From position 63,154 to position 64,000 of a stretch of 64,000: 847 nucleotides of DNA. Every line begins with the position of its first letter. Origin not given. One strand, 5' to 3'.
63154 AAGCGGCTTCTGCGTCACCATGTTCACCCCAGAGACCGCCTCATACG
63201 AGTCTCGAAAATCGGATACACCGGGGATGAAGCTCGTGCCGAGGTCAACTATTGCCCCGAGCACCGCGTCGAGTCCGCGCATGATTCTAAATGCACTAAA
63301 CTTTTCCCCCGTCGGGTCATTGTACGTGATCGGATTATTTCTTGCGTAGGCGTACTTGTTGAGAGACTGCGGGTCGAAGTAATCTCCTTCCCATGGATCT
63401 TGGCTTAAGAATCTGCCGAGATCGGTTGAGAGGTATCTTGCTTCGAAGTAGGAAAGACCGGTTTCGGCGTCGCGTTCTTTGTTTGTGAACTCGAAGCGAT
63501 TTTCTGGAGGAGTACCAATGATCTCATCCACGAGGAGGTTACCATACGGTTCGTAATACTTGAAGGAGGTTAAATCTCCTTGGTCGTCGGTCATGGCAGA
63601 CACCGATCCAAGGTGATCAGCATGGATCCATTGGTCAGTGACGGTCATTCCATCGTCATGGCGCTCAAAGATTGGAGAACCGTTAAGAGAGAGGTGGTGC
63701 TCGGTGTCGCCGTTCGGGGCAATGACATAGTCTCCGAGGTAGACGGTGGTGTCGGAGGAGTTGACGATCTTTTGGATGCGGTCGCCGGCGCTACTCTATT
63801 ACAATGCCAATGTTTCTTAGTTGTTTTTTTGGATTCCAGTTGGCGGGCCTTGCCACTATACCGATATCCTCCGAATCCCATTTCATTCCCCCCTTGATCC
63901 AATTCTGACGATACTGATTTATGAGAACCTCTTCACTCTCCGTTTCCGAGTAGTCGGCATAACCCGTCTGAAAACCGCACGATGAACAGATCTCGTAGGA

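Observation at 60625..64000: Tandem orphan RHS C-terminal toxin cassettes with cognate immunity genes (one SUKH/Smi1-type)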

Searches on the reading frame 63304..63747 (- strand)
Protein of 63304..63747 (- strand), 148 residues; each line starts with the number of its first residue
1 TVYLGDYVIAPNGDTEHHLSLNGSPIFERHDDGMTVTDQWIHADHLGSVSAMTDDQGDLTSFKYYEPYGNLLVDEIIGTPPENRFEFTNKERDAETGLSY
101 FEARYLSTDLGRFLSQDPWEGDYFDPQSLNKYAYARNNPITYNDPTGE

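Call 76: find_related_loci(query=A5, collection=metagenome_contigs, flank=10000)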
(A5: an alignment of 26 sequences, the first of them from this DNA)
Query A5 (148 aa) in metagenome_contigs; peptide patterns used: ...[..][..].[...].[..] (x = any residue, [..] = any of these).
600 stretches matched a pattern (row limit reached: there are more); 579 encode a relative of the query (tblastn E <= 1e-3); the best 80 are kept; 80 distinct loci.
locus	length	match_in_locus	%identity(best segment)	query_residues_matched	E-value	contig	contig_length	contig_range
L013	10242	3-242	70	68-147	2e-34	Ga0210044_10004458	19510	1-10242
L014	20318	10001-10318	55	42-148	6e-34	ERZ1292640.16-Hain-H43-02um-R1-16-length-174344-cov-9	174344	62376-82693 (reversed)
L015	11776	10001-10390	44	18-148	8e-31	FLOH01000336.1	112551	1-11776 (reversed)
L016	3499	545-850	50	43-147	2e-28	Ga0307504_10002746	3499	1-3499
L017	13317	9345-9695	50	31-148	2e-28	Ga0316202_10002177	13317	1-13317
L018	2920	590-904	49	42-147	2e-27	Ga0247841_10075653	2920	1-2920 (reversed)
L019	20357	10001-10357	46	33-148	4e-27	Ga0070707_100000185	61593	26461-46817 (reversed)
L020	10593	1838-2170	50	35-148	6e-27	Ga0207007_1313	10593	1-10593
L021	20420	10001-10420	39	1-147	2e-27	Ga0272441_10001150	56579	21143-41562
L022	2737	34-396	45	18-147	3e-27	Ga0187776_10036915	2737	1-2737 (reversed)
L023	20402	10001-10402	39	11-148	1e-26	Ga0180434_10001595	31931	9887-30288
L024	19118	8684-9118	38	1-147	2e-26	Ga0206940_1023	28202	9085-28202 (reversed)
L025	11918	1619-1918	45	42-147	5e-26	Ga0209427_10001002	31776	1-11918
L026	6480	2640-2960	46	37-147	5e-26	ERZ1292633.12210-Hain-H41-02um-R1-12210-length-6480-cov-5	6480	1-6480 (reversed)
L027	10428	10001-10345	44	41-148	9e-26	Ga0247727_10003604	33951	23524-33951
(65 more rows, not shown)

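Call 80: search_protein_families(library=pfam, max_evalue=0.0001, proteins=[L014:4241-10909:+, L014:355-2763:-, L014:2816-4093:-, L014:10915-11463:+, L014:12135-12776:+, L014:12786-13424:+, L014:13421-14563:+, L014:15873-19163:-, L014:14581-15231:-, L014:15243-15869:-])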
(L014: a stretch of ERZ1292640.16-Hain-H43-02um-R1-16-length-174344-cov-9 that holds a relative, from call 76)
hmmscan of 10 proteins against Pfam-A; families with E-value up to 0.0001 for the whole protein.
L014:4241-10909:+ (2222 aa): 5 families
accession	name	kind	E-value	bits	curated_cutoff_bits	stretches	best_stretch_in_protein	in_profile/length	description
PF05593.20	RHS_repeat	-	6.6e-22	77.8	22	1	1343-1372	1-30/38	RHS Repeat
PF13517.12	FG-GAP_3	-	1.2e-20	74.3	26.9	3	442-508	1-60/61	FG-GAP-like repeat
PF03534.18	SpvB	-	1.4e-17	64.2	22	1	143-305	3-182/287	Salmonella virulence plasmid 65kDa B protein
PF20041.5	DUF6443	-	1.8e-05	25.4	27.8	1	1157-1227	15-88/137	Domain of unknown function (DUF6443)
PF21174.3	Glce_b_sandwich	-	6.5e-05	23.5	27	0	1791-1866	27-99/123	D-glucuronyl C5-epimerase, beta-sandwich domain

L014:355-2763:- (802 aa): 0 families

L014:2816-4093:- (425 aa): 0 families

L014:10915-11463:+ (182 aa): 0 families

L014:12135-12776:+ (213 aa): 1 family
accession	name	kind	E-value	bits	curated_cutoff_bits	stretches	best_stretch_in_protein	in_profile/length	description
PF07963.17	N_methyl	-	6.1e-06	26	21.2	1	1-26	1-26/27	Prokaryotic N-terminal methylation motif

L014:12786-13424:+ (212 aa): 0 families

L014:13421-14563:+ (380 aa): 1 family
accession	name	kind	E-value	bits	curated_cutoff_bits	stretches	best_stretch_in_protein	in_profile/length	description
PF07963.17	N_methyl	-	9.1e-06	25.5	21.2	1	1-25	1-25/27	Prokaryotic N-terminal methylation motif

L014:15873-19163:- (1096 aa): 4 families
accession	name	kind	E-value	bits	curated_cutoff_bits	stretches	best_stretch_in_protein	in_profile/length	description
PF01510.30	Amidase_2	-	1.3e-16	61.5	26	1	300-438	3-131/131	N-acetylmuramoyl-L-alanine amidase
PF08486.15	SpoIID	-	2.3e-12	47.8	23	1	916-1009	3-97/97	Stage II sporulation protein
PF16158.11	N_BRCA1_IG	-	2.5e-11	44.5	28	0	597-666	7-88/108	Ig-like domain from next to BRCA1 gene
PF07705.17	CARDB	-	2.8e-05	24.7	22.7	0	700-770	10-75/101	CARDB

L014:14581-15231:- (216 aa): 1 family
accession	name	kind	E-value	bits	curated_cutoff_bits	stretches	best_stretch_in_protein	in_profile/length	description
PF00590.25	TP_methylase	-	4.8e-32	112.1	27.8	1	1-199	1-211/212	Tetrapyrrole (Corrin/Porphyrin) Methylases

L014:15243-15869:- (208 aa): 1 family
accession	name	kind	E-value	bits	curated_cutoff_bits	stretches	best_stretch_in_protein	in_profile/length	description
PF00814.31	TsaD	-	3e-16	60.4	24.8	1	39-121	30-120/264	tRNA N6-adenosine threonylcarbamoyltransferase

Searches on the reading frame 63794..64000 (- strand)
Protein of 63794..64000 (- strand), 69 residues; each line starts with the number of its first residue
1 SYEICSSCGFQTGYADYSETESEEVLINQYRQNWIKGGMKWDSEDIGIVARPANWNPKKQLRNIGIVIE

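Call 4: search_protein_families(library=pfam, max_evalue=0.1, proteins=[window:63794-64000:-])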
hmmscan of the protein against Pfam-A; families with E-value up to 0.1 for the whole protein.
seq(69 aa): 0 families
